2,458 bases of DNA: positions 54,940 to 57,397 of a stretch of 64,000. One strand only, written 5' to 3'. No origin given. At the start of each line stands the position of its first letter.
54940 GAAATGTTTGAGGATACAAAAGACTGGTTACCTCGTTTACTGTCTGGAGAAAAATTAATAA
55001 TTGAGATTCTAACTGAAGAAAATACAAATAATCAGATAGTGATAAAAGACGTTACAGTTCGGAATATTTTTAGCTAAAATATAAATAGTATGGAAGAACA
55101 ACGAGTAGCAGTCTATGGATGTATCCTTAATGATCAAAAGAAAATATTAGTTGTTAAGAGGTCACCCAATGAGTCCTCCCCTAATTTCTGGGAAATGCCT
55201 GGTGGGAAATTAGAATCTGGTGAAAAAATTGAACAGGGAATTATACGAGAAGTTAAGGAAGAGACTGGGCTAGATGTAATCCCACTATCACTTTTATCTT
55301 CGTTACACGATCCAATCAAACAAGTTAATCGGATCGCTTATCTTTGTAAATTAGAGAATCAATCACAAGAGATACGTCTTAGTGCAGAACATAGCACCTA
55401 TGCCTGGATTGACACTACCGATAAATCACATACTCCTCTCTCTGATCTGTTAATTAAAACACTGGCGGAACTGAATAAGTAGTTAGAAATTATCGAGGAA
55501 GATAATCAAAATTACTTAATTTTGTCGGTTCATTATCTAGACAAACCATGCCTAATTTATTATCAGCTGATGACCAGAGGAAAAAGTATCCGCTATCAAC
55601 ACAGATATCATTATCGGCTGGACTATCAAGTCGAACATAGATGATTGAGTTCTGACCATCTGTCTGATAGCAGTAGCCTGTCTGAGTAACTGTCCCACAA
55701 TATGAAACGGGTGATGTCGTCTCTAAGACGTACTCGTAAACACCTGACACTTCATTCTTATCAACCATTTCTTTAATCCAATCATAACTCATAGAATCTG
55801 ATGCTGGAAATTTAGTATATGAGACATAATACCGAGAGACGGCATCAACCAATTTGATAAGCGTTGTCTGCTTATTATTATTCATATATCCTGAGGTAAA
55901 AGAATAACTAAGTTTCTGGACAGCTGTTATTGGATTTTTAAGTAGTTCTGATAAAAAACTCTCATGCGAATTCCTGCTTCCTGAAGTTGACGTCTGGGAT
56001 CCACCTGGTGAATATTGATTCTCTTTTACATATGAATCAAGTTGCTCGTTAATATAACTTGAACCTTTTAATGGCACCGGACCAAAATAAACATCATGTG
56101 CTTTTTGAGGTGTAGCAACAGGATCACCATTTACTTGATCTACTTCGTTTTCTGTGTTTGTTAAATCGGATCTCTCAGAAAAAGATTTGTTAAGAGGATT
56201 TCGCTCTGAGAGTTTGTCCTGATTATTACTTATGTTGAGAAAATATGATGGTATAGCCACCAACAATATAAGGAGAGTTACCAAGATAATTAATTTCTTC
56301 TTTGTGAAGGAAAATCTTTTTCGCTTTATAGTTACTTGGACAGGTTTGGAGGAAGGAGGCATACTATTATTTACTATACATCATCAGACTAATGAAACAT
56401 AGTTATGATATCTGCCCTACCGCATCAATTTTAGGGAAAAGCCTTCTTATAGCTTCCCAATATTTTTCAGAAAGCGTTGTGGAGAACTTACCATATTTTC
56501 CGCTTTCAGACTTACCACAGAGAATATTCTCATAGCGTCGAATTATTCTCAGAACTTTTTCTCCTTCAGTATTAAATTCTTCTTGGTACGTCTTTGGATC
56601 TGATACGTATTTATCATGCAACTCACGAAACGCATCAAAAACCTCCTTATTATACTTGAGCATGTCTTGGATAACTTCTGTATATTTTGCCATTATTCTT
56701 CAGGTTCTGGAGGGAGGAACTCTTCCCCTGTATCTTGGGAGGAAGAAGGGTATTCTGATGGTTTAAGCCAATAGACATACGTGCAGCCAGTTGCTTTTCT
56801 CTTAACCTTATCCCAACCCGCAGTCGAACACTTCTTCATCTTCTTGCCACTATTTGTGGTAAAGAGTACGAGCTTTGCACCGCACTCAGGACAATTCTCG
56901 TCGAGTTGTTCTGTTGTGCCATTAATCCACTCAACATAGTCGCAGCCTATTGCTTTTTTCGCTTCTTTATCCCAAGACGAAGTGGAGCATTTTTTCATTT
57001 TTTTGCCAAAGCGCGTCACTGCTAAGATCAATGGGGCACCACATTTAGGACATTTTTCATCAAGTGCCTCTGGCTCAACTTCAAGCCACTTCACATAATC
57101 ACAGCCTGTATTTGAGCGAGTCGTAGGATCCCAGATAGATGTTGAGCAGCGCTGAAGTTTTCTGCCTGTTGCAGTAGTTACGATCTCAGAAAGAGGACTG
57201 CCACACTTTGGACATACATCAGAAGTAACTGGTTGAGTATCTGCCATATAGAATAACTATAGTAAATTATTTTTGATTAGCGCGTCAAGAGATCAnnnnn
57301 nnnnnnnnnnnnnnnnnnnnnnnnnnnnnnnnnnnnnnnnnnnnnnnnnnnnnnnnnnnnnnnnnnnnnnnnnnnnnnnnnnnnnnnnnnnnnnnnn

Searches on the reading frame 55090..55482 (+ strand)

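Call 21: search_protein_families(library=pfam, proteins=[window:55090-55482:+], max_evalue=0.001)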
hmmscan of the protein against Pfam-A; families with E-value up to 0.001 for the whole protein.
window:55090-55482:+ (130 aa): 2 families
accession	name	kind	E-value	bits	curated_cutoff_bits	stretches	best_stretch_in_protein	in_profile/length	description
PF00293.34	NUDIX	-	2.4e-19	70.1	21.1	1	4-111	2-117/134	NUDIX domain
PF14815.12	NUDIX_4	-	2.9e-09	37.1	35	1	8-121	1-107/113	NUDIX domain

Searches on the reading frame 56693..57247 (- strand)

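Call 21: search_protein_families(library=pfam, proteins=[window:56693-57247:-], max_evalue=0.001)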
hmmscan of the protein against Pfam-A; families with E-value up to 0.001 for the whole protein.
window:56693-57247:- (184 aa): 16 families
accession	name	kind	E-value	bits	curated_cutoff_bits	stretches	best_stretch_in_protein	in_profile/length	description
PF01396.24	Zn_ribbon_Top1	-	1.1e-09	38.3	32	0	63-82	1-20/39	Topoisomerase DNA binding C4 zinc finger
PF06677.18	Auto_anti-p27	-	4.4e-07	30.3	24.1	0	62-74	14-26/40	Sjogren's syndrome/scleroderma autoantigen 1 (Autoantigen p27)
PF13240.11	Zn_Ribbon_1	-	8.2e-07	29.1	25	0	65-73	15-23/23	zinc-ribbon domain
PF03119.21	DNA_ligase_ZBD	-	2.2e-06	27.8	25.8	0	118-127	1-10/27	NAD-dependent DNA ligase C4 zinc finger domain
PF13248.11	Zn_ribbon_3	-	8.7e-06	25.5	27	0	61-73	14-26/26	zinc-ribbon domain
PF21349.2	RUBY_RBDX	-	2.1e-05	24.3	26.5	0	60-72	13-25/30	Rubrerythrin, rubredoxin-like domain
PF23549.1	Zn_ribbon_GRF_2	-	4.2e-05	23.7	27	0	65-79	3-17/45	GRF-like zinc ribbon domain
PF04606.18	Ogr_Delta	-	5.7e-05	23.4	26.3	0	118-132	1-15/47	Ogr/Delta-like zinc finger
PF11781.13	Zn_ribbon_RRN7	-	7.5e-05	22.7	27.1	0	117-135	5-21/32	Zinc-finger of RNA-polymerase I-specific TFIIB, Rrn7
PF13005.12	zf-IS66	-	0.00011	23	27.3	0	10-22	2-14/46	zinc-finger binding domain of transposase IS66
PF12773.13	DZR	-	0.00011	22.7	27.3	0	7-74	10-35/45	Double zinc ribbon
PF13453.11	Zn_ribbon_TFIIB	-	0.00017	21.4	22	0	12-34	2-22/41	Transcription factor zinc-finger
PF09723.15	Zn_ribbon_8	-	0.00019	21.8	34.4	0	111-125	22-36/41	Zinc ribbon domain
PF06906.16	DUF1272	-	0.00039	20.9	25.3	0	90-127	13-52/57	Protein of unknown function (DUF1272)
PF08271.17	Zn_Ribbon_TF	-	0.00043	20.2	29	0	119-134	3-18/43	TFIIB zinc-binding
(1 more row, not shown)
